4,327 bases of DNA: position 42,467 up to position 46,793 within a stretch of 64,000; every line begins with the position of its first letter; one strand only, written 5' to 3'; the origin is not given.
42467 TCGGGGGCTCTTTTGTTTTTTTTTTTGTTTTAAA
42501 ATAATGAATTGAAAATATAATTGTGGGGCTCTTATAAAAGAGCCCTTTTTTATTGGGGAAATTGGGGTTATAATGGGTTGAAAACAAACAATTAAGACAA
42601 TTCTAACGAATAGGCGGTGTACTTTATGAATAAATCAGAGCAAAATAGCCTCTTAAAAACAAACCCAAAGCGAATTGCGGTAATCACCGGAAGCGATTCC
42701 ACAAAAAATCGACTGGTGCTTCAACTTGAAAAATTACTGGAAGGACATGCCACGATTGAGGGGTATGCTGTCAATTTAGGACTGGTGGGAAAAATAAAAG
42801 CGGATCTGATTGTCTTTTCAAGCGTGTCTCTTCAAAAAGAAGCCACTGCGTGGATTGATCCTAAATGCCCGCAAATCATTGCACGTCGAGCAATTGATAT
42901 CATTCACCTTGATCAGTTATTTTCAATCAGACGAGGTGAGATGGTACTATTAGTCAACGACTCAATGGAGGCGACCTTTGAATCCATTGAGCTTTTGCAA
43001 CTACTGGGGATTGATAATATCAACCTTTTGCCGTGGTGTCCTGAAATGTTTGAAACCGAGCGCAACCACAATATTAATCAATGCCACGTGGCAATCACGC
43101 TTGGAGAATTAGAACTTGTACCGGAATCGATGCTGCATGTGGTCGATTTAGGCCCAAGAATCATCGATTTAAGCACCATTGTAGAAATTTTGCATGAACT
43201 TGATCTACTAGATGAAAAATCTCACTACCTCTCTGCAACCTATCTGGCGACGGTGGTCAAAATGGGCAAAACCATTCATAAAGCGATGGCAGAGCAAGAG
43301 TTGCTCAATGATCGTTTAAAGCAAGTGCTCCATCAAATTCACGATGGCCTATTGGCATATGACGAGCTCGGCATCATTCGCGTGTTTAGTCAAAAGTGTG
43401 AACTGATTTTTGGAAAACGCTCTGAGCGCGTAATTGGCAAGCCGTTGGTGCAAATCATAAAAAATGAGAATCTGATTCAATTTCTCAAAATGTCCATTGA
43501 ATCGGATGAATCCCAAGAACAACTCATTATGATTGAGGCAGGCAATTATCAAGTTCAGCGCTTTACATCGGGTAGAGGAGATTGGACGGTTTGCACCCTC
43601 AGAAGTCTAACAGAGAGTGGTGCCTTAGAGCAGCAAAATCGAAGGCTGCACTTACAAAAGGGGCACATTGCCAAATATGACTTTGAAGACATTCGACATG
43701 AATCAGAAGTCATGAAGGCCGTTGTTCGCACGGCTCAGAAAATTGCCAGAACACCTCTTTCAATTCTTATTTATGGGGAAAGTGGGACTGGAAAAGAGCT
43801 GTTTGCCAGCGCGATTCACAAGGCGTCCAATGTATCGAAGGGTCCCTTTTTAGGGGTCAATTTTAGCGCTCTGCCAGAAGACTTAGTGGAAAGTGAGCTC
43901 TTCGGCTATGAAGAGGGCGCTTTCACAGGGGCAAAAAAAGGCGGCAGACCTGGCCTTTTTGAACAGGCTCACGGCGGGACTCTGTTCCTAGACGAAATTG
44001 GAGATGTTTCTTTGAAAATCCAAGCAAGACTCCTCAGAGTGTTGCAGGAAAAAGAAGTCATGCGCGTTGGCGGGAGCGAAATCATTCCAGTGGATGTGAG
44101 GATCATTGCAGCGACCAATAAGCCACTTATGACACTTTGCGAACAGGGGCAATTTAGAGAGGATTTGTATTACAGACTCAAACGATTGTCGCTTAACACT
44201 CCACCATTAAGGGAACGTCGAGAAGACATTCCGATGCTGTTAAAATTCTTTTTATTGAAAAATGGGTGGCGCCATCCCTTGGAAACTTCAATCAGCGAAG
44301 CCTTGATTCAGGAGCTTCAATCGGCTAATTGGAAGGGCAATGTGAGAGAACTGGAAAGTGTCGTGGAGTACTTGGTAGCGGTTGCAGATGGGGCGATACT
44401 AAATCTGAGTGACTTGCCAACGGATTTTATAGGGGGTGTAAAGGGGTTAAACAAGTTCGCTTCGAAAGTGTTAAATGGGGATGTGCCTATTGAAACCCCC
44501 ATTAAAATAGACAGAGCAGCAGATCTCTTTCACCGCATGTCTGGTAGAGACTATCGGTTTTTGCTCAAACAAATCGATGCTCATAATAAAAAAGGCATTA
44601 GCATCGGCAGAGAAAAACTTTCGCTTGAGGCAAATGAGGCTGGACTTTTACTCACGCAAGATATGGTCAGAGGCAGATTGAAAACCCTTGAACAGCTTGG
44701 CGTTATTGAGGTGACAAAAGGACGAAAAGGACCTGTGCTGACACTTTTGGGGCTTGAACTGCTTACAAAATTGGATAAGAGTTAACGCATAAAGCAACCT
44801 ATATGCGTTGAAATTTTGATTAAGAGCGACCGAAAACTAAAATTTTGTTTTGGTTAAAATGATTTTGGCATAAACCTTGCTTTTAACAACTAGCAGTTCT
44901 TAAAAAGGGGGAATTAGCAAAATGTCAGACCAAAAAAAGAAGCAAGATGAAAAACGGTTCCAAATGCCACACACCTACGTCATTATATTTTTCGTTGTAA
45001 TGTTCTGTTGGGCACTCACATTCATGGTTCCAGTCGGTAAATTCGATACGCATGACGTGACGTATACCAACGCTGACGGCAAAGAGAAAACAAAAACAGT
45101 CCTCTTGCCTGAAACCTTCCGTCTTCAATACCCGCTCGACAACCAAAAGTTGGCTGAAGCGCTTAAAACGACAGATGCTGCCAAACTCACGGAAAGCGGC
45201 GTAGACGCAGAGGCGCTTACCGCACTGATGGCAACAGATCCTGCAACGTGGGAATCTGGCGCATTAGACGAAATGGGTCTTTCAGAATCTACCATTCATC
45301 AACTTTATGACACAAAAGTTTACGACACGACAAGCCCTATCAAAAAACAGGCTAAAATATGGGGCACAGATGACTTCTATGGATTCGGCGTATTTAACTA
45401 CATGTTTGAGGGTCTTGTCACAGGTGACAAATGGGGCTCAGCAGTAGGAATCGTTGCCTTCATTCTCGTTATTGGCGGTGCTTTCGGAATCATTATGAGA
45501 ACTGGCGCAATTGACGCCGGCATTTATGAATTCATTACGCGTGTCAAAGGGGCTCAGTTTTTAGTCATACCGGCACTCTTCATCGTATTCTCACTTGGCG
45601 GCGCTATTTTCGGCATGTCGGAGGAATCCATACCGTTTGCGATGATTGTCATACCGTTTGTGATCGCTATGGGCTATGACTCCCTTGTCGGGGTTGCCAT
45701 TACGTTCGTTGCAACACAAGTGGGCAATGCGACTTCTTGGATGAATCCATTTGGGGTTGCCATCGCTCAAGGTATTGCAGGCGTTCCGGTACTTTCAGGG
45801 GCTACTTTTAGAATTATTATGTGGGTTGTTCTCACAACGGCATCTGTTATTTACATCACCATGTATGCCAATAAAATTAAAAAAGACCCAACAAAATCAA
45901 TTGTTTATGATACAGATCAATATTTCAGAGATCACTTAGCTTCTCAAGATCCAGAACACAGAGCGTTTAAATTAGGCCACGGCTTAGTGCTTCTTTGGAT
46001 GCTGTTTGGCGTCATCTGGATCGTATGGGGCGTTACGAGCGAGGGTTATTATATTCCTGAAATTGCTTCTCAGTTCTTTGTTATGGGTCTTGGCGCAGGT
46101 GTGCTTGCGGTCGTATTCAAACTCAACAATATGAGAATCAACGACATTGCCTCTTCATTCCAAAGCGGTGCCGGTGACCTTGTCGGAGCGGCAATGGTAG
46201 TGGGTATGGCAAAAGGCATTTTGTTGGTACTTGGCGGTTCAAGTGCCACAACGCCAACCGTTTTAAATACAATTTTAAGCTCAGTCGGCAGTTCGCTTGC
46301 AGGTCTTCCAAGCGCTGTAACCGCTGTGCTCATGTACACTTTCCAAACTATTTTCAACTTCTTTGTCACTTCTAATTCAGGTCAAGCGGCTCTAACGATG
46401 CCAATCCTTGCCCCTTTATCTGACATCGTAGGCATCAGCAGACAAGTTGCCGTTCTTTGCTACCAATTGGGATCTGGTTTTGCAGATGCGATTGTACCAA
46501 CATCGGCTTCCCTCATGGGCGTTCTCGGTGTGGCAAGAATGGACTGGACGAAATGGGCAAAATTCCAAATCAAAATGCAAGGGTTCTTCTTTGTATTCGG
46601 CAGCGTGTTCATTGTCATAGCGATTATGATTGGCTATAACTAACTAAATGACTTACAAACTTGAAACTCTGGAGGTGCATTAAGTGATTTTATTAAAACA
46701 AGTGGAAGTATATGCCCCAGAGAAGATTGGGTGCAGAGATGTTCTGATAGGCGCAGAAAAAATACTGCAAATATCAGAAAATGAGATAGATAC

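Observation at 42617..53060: Sigma-54-controlled 8-gene operon coupling an isoaspartyl dipeptidase and YfcC-type transporter to a Na+-pumping oxaloacetate-decarboxylase-like complex: candidate beta-aspartyl dipeptide energy-conserving catabolic module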

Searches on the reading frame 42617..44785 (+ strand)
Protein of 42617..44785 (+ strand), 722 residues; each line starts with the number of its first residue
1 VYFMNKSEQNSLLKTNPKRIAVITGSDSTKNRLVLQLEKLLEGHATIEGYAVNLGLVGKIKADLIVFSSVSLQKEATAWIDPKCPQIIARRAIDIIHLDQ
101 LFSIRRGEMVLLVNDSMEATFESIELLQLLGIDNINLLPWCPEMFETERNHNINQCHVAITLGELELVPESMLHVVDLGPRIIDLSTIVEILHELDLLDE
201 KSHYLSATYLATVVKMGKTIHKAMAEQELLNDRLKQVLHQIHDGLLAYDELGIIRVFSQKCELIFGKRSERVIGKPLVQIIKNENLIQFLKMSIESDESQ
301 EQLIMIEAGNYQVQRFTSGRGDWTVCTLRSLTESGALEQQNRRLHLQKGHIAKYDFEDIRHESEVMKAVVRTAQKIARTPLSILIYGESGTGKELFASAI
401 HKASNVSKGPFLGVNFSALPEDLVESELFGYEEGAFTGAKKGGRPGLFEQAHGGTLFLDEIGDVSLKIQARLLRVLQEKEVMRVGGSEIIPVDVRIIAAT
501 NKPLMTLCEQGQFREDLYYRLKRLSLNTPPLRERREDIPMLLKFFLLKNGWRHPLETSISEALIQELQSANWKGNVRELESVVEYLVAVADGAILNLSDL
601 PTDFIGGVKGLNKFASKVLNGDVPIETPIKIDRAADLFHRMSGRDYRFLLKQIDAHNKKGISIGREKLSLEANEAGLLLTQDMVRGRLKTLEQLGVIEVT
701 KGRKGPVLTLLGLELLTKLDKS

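Call 3: search_protein_families(library=pfam, proteins=[window:42617-44785:+], max_evalue=0.01)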
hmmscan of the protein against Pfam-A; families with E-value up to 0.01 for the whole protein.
window:42617-44785:+ (722 aa): 10 families
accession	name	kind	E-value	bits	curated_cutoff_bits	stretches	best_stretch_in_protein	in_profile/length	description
PF00158.32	Sigma54_activat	-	2.9e-67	226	20.2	1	361-526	3-167/168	Sigma-54 interaction domain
PF25601.1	AAA_lid_14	-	3.9e-19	68.7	27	1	532-605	1-75/87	AAA+ ATPase lid domain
PF14532.12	Sigma54_activ_2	-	4.6e-18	66.2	25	1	363-531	4-138/138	Sigma-54 interaction domain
PF07728.20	AAA_5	-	4.5e-07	30.4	22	1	383-503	2-124/139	AAA domain (dynein-related subfamily)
PF00989.32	PAS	-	3.2e-06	27.6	22.6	1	233-333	2-98/113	PAS fold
PF01078.27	Mg_chelatase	-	3.6e-06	27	20.3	1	435-502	89-158/207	Magnesium chelatase, subunit ChlI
PF07724.20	AAA_2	-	3.6e-05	24.3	27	1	381-502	4-125/166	AAA domain (Cdc48 subfamily)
PF00004.35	AAA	-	5.3e-05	24.1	21.2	1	383-503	1-111/131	ATPase family associated with various cellular activities (AAA)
PF07726.17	AAA_3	-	0.0017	18.7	27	1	383-503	2-112/131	ATPase family associated with various cellular activities (AAA)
PF02536.19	mTERF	-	0.0085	15.5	23.1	0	113-194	137-219/314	mTERF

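Call 4: search_protein_families(library=ncbifam, proteins=[window:42617-44785:+], max_evalue=0.01)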
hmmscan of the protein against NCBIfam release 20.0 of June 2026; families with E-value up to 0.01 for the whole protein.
window:42617-44785:+ (722 aa): 36 families (the best 25 are shown)
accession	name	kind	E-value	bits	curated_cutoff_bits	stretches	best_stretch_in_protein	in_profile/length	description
NF041552.1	TF_PrdR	equivalog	8.8e-107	357.8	795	1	210-609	112-519/577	sigma-54 dependent transcriptional regulator PrdR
TIGR01817.1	nifA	equivalog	1.2e-89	301.5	528.85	1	330-599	169-437/534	nif-specific transcriptional activator NifA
TIGR01818.1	ntrC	equivalog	1e-87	294.9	558.6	1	336-604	113-381/463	nitrogen regulation protein NR(I)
TIGR02329.1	propionate_PrpR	equivalog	4.2e-85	286.4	499.2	1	349-587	204-447/526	propionate catabolism operon regulatory protein PrpR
NF008469.0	PRK11361.1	equivalog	6.8e-84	282.2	714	1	338-609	126-395/461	acetoacetate metabolism transcriptional regulator AtoC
NF038308.1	RNA_repair_RtcR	equivalog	8.3e-82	275.7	650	1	337-600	160-432/530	RNA repair transcriptional activator RtcR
TIGR02915.1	PEP_resp_reg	equivalog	5.4e-81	272.7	502.6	1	335-600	120-382/445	PEP-CTERM-box response regulator transcription factor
NF011953.0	PRK15424.1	equivalog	3.3e-80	270.2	703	1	339-587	201-462/538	propionate catabolism operon regulatory protein PrpR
NF003451.0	PRK05022.1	equivalog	8.7e-79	265.6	476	1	329-585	160-418/512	nitric oxide reductase transcriptional regulator NorR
NF050807.1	TransRegFlbDCaul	equivalog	2.5e-74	250.8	750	1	357-596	118-357/454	sigma-54-dependent transcriptional regulator FlbD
NF008176.1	PRK10923.1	equivalog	1.4e-73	248.1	620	1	354-605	135-386/469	nitrogen regulation protein NR(I)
NF008085.0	PRK10820.1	equivalog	1e-70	238.9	576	1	218-600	68-447/520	transcriptional regulator TyrR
NF011695.0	PRK15115.1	equivalog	1.3e-70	238.4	763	1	357-595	135-373/445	two-component system response regulator GlrR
NF008485.2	PRK11388.1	equivalog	3.2e-69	233.9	551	1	221-605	199-576/643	dihydroxyacetone kinase operon transcriptional regulator DhaR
NF011958.0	PRK15429.1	equivalog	6.5e-69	233.3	830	1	353-598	375-620/692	formate hydrogenlyase transcriptional activator FlhA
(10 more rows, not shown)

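Call 40: find_homologous_proteins(query=window:42617-44785:+, max_evalue=1e-60)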
Query window:42617-44785:+ (722 aa): 6325 proteins with E <= 1e-60 among 8000 candidates; the best 120 are listed.
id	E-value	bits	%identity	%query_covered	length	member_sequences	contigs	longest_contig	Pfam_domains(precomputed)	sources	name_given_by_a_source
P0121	0.0e+0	1582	100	100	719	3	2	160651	PF00158.33,PF25601.2,PF00989.32,PF14532.13,PF07728.21,PF01078.28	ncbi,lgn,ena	-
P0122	0.0e+0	1143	74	97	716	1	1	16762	PF00158.33,PF25601.2,PF00989.32,PF14532.13,PF07728.21,PF01078.28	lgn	-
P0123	0.0e+0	1137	74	97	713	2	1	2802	PF00158.33,PF25601.2,PF00989.32,PF14532.13,PF07728.21,PF01078.28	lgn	-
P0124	5.3e-285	965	65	98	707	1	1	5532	PF00158.33,PF25601.2,PF00989.32,PF14532.13,PF07728.21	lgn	-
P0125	2.7e-283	960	65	98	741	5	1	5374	PF00158.33,PF07724.21,PF25601.2,PF00989.32,PF14532.13,PF07728.21,PF01078.28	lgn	-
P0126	1.1e-281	954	65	98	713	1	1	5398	PF00158.33,PF07724.21,PF25601.2,PF00004.36,PF00989.32,PF14532.13,PF07728.21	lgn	-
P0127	1.6e-278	944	64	98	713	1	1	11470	PF00158.33,PF07724.21,PF25601.2,PF00989.32,PF14532.13,PF07728.21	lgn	-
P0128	3.1e-278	943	62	99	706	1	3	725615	PF00158.33,PF07724.21,PF25601.2,PF14532.13,PF07728.21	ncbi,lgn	-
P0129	1.2e-274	931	61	99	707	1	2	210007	PF00158.33,PF07724.21,PF25601.2,PF00004.36,PF14532.13,PF07728.21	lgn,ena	-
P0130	4.1e-273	926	62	97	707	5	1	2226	PF00158.33,PF07724.21,PF25601.2,PF00989.32,PF14532.13,PF07728.21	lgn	-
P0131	7.7e-272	922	62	97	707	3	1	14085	PF00158.33,PF25601.2,PF14532.13,PF07728.21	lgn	-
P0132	8.0e-271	918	61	97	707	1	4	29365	PF00158.33,PF25601.2,PF00989.32,PF14532.13,PF07728.21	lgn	-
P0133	2.5e-269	913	61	97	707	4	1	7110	PF00158.33,PF25601.2,PF00989.32,PF14532.13,PF07728.21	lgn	-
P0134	6.4e-267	905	61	97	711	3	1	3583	PF00158.33,PF08461.17,PF25601.2,PF00989.32,PF14532.13,PF07728.21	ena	-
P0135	6.7e-267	905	60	98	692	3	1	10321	PF00158.33,PF07724.21,PF25601.2,PF00989.32,PF14532.13,PF07728.21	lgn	-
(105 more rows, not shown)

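Call 41: find_encoding_contigs(protein=P0122, flank=10000, max_places=1)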
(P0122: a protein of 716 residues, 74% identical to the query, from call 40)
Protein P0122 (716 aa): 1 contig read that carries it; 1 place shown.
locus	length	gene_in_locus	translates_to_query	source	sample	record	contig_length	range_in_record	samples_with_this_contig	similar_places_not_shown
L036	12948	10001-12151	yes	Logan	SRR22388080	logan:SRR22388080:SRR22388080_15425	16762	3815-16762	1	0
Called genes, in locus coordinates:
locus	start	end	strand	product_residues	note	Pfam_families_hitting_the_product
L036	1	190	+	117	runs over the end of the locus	PF02288:Dehydratase_MU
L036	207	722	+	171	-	PF00936:BMC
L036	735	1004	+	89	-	PF00936:BMC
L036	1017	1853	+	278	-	PF06723:MreB_Mbl, PF00012:HSP70, PF11104:PilM_2, PF14450:FtsA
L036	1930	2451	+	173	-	PF15953:PDU_like (faint)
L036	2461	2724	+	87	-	PF03319:EutN_CcmL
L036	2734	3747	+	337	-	PF01923:Cob_adeno_trans, PF03928:HbpS-like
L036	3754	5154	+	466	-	PF00171:Aldedh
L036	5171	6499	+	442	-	PF01512:Complex1_51K, PF10531:SLBB, PF13187:Fer4_9 (faint), PF13534:Fer4_17, PF13375:RnfC_N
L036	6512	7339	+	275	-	PF25928:DUF7973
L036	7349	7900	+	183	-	PF00936:BMC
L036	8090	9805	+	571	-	PF02203:TarH, PF12729:4HB_MCP_1, PF00672:HAMP (weak), PF00015:MCPsignal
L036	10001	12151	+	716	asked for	PF00989:PAS (weak), PF00158:Sigma54_activat, PF01078:Mg_chelatase (faint), PF14532:Sigma54_activ_2, PF07728:AAA_5 (weak), PF25601:AAA_lid_14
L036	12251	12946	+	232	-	?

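Call 42: find_encoding_contigs(protein=P0128, flank=10000, max_places=1)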
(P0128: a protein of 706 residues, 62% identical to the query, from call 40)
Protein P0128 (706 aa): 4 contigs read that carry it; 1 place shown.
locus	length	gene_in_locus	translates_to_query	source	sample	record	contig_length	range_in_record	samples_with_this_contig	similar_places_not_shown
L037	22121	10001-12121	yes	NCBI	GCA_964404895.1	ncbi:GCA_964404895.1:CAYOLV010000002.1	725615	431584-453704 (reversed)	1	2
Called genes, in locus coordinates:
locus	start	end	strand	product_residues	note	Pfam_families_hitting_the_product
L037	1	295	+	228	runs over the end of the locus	PF00005:ABC_tran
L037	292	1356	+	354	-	-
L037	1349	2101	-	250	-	-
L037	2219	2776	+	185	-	PF13302:Acetyltransf_3, PF00583:Acetyltransf_1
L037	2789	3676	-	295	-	PF00892:EamA, PF03151:TPT (weak)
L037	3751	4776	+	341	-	PF00724:Oxidored_FMN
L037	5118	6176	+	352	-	PF00722:Glyco_hydro_16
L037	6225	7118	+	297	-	PF00376:MerR, PF13411:MerR_1, PF00990:GGDEF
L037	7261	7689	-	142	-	-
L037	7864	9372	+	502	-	PF01432:Peptidase_M3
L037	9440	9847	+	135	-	-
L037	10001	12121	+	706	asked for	PF00158:Sigma54_activat, PF14532:Sigma54_activ_2, PF07724:AAA_2 (weak), PF07728:AAA_5 (weak), PF25601:AAA_lid_14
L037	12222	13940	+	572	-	PF03606:DcuC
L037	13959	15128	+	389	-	PF07969:Amidohydro_3 (weak), PF01979:Amidohydro_1, PF07969:Amidohydro_3 (weak)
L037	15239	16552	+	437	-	PF03575:Peptidase_S51 (weak)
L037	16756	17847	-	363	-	PF01926:MMR_HSR1, PF02421:FeoB_N, PF06071:YchF-GTPase_C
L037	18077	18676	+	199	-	PF00163:Ribosomal_S4, PF01479:S4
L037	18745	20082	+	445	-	PF05193:Peptidase_M16_C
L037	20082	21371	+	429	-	PF00675:Peptidase_M16, PF05193:Peptidase_M16_C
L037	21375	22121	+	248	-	PF01790:LGT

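Call 43: find_encoding_contigs(protein=P0129, flank=10000, max_places=1)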
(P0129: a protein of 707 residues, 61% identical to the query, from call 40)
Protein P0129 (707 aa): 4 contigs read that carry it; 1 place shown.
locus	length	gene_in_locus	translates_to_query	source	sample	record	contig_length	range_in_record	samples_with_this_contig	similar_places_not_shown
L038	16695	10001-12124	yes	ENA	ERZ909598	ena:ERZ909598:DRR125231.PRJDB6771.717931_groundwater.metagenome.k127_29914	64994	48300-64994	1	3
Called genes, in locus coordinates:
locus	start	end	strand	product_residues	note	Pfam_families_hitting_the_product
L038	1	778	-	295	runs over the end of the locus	PF00892:EamA, PF03151:TPT (faint), PF00892:EamA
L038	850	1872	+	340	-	PF00724:Oxidored_FMN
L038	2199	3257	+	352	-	PF00722:Glyco_hydro_16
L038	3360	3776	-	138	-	-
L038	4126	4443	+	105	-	-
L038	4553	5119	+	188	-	-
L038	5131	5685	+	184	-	-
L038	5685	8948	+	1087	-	-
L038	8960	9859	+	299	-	-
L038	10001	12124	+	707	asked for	PF00158:Sigma54_activat, PF14532:Sigma54_activ_2, PF00004:AAA (faint), PF07724:AAA_2 (weak), PF07728:AAA_5 (weak), PF25601:AAA_lid_14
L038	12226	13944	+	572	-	PF03606:DcuC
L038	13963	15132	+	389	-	PF07969:Amidohydro_3 (weak), PF01979:Amidohydro_1 (weak), PF07969:Amidohydro_3 (weak)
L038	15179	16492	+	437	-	PF03575:Peptidase_S51 (weak)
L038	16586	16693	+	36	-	?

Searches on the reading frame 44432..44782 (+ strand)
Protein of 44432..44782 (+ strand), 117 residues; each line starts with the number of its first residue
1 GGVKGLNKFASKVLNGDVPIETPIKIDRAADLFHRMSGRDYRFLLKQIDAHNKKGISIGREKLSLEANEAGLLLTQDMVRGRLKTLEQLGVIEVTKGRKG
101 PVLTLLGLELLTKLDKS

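Call 46: search_protein_families(library=pfam, proteins=[window:44432-44782:+], max_evalue=10)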
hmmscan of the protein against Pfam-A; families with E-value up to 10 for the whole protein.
seq(117 aa): 3 families
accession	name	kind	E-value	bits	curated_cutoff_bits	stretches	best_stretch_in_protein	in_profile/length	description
PF08461.16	HTH_12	-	0.0075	16.6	21.4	1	53-111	9-66/66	Ribonuclease R winged-helix domain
PF21715.3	CggR_N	-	0.08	13.1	30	1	57-116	17-69/71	CggR N-terminal DNA binding domain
PF25212.1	HVO_A0114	-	0.16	12.2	27.6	1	79-103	53-79/84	HVO_A0114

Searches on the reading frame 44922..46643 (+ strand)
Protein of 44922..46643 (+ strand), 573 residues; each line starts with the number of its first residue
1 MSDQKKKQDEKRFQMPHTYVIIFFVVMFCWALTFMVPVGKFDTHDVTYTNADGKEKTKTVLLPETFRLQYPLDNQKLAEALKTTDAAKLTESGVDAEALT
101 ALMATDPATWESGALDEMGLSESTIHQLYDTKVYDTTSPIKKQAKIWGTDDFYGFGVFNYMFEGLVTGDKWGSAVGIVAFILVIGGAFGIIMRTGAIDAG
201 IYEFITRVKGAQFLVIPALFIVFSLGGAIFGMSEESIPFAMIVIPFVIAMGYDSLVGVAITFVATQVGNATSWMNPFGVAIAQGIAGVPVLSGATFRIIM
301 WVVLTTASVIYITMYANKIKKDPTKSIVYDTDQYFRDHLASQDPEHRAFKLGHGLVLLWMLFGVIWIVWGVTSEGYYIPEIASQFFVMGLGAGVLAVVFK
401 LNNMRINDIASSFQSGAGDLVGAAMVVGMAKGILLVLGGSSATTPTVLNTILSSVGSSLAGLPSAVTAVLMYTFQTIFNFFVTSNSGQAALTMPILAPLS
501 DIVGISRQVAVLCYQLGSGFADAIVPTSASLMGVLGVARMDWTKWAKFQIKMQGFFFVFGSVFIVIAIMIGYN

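Call 3: search_protein_families(library=pfam, proteins=[window:44922-46643:+], max_evalue=0.01)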
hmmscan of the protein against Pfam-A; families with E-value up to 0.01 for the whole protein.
window:44922-46643:+ (573 aa): 1 family
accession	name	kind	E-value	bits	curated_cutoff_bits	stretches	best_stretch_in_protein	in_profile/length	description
PF03606.21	DcuC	-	3e-120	402.3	23.1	1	15-568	1-460/461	C4-dicarboxylate anaerobic carrier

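Call 4: search_protein_families(library=ncbifam, proteins=[window:44922-46643:+], max_evalue=0.01)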
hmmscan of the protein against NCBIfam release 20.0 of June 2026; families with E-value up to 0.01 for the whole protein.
window:44922-46643:+ (573 aa): 1 family
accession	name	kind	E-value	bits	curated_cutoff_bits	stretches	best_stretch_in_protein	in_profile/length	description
NF008611.1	PRK11588.1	equivalog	1.8e-206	686.6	500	2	129-573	51-492/492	putative basic amino acid antiporter YfcC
